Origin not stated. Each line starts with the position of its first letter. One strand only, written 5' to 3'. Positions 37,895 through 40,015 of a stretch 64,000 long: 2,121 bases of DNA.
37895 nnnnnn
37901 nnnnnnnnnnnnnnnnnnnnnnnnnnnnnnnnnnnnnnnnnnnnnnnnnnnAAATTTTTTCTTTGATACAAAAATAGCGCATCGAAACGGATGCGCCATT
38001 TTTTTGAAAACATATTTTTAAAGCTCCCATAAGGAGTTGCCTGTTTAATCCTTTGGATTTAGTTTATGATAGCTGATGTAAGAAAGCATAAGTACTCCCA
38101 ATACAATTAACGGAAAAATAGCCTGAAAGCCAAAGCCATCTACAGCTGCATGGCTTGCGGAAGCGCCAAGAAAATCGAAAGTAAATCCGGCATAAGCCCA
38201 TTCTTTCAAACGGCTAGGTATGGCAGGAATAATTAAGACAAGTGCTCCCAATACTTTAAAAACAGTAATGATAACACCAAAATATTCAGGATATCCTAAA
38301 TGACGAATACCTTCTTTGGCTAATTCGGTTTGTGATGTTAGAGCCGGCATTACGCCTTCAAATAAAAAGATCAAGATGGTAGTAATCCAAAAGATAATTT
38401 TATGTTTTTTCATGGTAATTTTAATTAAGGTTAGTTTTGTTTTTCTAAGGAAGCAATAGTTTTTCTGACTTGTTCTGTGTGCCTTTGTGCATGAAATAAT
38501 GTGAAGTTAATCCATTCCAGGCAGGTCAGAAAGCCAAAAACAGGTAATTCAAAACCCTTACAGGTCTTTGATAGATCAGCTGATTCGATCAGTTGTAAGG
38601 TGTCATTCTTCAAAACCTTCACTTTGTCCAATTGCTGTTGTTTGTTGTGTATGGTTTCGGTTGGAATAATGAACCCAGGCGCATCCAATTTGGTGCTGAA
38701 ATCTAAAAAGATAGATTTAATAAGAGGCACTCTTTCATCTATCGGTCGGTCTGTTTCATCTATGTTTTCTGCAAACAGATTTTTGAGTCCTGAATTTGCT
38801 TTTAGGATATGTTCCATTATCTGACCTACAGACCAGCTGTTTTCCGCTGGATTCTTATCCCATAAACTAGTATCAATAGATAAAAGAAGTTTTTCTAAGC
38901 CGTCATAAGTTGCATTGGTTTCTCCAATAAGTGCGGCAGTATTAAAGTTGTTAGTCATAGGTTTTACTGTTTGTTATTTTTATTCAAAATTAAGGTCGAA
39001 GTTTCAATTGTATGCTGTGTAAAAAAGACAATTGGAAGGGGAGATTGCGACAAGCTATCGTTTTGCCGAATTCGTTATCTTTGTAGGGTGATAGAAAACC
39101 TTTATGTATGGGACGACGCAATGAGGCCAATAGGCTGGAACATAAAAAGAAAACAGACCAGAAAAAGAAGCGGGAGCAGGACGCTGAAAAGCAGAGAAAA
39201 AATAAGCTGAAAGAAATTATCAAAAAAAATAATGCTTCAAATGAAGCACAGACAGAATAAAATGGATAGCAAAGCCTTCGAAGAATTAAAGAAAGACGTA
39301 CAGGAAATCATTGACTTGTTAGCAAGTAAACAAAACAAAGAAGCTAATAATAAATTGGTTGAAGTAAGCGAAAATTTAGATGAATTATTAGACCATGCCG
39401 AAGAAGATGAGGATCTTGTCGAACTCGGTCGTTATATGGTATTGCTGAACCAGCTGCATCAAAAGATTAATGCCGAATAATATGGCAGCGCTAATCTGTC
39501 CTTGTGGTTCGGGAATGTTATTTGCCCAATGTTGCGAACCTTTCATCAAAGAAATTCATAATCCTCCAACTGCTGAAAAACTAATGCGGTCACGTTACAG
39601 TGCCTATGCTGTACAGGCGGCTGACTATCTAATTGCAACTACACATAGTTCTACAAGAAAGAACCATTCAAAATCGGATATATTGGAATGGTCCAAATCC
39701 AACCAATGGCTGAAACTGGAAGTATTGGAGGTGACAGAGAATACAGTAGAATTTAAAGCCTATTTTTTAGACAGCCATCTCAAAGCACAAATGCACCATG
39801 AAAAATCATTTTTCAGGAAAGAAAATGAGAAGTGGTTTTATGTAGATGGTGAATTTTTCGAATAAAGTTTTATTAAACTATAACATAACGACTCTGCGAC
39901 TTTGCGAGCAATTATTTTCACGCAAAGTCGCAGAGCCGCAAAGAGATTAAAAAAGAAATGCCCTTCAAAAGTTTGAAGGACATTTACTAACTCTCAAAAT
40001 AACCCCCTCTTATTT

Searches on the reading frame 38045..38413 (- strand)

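Call 3: search_protein_families(library=pfam, proteins=[window:38045-38413:-], max_evalue=0.01)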
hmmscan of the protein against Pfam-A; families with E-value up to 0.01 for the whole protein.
window:38045-38413:- (122 aa): 1 family
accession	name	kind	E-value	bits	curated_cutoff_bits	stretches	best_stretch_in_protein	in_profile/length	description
PF13564.11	DoxX_2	-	4.8e-19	68.8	26.3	1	11-109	5-101/103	DoxX-like family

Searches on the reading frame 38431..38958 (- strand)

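Call 3: search_protein_families(library=pfam, proteins=[window:38431-38958:-], max_evalue=0.01)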
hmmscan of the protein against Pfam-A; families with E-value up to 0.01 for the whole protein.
window:38431-38958:- (175 aa): 2 families
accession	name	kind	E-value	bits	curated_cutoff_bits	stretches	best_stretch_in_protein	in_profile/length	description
PF12867.12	DinB_2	-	1.5e-12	48.5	24.8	1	16-164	4-128/128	DinB superfamily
PF07606.16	DUF1569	-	0.0019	18.8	21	0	38-166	29-151/152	Protein of unknown function (DUF1569)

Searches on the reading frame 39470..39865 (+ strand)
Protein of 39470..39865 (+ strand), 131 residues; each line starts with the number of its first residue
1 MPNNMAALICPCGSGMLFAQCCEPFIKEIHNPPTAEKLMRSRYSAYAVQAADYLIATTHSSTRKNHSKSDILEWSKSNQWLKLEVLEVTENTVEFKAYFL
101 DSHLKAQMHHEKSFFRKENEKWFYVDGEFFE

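Call 3: search_protein_families(library=pfam, proteins=[window:39470-39865:+], max_evalue=0.01)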
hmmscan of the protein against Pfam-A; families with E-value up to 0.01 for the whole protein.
window:39470-39865:+ (131 aa): 2 families
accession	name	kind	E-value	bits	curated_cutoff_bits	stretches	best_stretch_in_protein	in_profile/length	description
PF17775.7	YchJ_M-like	-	2.8e-29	102.3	22.7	1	34-127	1-99/99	YchJ, middle NTF2-like domain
PF02810.21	SEC-C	-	3.1e-06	27.4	20.4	1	10-24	5-19/19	SEC-C motif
